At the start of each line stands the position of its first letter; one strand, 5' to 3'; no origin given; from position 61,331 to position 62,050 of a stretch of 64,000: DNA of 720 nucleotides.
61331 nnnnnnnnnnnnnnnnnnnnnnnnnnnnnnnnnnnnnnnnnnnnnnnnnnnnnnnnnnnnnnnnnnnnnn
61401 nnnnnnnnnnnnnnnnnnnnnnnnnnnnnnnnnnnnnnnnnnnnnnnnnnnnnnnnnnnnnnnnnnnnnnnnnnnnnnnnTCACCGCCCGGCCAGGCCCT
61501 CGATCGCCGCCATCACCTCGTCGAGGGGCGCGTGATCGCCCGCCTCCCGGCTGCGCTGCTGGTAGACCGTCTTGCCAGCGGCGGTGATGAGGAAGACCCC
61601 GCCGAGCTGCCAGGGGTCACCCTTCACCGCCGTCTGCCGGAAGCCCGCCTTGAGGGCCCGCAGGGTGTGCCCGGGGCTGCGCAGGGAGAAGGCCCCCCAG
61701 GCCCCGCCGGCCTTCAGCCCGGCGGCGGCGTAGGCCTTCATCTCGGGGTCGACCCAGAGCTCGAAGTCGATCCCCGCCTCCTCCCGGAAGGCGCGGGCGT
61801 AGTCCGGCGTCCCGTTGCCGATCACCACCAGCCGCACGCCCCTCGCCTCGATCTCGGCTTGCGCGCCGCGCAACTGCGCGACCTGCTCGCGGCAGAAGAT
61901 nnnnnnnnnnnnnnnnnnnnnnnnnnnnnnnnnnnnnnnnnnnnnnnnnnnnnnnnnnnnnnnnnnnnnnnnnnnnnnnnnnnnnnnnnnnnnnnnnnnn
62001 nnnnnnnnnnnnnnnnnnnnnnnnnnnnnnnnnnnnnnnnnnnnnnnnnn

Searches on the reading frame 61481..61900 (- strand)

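Call 95: search_protein_families(library=pfam, proteins=[window:61481-61900:-], max_evalue=0.0001)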
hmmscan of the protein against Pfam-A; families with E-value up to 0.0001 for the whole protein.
window:61481-61900:- (139 aa): 2 families
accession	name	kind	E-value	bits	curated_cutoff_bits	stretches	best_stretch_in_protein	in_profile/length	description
PF13911.12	AhpC-TSA_2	-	4.5e-20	72.6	27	1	10-118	2-113/114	AhpC/TSA antioxidant enzyme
PF00578.27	AhpC-TSA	-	3.5e-05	24.2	26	1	3-63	41-101/124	AhpC/TSA family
